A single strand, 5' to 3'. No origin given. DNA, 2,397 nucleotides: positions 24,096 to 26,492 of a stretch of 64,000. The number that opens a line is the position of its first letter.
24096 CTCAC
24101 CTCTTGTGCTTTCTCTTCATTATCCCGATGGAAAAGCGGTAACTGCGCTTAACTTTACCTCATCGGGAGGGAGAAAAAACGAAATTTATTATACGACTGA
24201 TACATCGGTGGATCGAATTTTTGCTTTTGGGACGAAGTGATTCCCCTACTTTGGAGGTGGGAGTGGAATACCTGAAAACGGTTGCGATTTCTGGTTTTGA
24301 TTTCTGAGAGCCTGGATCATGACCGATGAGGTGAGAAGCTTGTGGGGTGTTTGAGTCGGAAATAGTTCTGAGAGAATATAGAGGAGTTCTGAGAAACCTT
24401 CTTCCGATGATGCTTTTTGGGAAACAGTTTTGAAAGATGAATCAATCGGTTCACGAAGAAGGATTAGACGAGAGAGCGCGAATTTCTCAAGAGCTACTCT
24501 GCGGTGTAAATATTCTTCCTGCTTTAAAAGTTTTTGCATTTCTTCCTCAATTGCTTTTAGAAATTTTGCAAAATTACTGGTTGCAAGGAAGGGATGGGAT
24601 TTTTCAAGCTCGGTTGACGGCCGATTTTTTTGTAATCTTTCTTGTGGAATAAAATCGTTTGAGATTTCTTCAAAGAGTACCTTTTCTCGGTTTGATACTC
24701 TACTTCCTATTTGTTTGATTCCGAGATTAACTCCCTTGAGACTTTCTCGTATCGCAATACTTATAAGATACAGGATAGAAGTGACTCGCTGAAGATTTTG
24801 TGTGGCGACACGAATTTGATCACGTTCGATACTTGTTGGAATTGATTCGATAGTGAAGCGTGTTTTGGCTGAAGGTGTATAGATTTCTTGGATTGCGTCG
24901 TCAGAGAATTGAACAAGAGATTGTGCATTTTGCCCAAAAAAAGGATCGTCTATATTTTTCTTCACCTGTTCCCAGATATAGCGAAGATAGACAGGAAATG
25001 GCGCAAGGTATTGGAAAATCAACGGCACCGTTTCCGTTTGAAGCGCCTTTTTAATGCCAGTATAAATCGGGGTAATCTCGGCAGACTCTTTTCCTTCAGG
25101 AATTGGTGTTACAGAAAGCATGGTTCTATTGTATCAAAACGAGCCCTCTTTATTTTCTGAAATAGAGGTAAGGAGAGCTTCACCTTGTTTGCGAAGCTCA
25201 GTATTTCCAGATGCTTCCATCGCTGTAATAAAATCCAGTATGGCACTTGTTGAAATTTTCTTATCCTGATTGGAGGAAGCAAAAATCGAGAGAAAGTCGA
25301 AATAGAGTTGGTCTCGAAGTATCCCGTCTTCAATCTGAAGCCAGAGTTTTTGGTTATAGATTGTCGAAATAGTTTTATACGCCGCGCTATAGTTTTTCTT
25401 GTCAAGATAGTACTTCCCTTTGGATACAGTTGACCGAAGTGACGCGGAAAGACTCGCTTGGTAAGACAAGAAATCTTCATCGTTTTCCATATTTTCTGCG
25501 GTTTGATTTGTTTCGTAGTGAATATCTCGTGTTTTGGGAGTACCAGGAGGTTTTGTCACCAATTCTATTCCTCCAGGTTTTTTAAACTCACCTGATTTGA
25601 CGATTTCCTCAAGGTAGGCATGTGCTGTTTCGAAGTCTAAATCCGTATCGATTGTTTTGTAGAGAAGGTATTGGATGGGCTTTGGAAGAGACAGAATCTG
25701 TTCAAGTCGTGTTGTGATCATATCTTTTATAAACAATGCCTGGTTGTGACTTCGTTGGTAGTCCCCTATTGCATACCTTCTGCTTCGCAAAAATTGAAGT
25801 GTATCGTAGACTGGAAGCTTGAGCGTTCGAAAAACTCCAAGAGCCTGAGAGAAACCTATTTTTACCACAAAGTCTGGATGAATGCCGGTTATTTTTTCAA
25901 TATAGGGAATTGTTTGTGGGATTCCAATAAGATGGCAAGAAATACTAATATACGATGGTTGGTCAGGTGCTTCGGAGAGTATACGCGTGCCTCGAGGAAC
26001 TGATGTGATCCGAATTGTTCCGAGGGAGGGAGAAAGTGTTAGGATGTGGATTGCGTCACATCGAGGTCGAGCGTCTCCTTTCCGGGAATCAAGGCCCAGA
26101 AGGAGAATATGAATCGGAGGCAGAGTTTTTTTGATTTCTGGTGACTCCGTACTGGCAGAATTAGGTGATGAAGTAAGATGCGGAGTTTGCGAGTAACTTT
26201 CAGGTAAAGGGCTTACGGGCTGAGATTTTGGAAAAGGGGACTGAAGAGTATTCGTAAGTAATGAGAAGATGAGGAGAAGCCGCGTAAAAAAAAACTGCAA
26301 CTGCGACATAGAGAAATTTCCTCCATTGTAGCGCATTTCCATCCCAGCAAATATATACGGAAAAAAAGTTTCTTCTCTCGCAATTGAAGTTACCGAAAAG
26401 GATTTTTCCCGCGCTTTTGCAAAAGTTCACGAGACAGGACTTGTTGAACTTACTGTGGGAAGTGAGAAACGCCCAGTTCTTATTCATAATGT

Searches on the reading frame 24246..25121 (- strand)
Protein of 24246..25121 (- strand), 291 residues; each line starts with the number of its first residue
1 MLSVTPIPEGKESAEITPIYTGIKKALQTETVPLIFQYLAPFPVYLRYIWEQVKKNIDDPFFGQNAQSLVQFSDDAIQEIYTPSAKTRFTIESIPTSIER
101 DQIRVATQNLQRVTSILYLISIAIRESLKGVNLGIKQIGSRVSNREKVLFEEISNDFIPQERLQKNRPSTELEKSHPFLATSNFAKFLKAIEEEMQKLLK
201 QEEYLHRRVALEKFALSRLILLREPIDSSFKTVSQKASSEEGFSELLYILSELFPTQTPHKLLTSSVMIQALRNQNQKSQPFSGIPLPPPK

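Call 8: search_protein_families(library=pfam, proteins=[window:24246-25121:-])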
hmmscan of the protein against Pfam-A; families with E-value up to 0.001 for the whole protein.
window:24246-25121:- (291 aa): 1 family
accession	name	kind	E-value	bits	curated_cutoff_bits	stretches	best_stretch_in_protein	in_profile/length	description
PF10778.14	DehI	-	3.1e-09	37.4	28.9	1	32-139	3-106/148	Halocarboxylic acid dehydrogenase DehI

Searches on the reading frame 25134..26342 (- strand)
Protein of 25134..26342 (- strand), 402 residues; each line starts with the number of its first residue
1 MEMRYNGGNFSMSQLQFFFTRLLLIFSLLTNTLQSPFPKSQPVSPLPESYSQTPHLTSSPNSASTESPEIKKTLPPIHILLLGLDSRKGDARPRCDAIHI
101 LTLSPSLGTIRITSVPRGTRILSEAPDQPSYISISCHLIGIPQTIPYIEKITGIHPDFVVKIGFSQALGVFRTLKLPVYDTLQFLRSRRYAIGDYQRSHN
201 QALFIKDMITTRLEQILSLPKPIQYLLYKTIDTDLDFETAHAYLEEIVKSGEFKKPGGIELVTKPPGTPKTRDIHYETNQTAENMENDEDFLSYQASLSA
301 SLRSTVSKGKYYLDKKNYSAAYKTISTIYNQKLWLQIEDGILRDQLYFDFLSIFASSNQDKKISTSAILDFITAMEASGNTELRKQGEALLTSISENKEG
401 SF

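Call 80: search_protein_families(library=pfam, proteins=[window:25134-26342:-])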
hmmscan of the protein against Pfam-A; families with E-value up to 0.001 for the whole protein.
window:25134-26342:- (402 aa): 1 family
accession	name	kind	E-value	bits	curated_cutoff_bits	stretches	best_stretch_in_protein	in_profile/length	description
PF03816.19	LytR_cpsA_psr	-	3.5e-06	27.7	24.6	0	94-165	1-74/150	LytR_cpsA_psr family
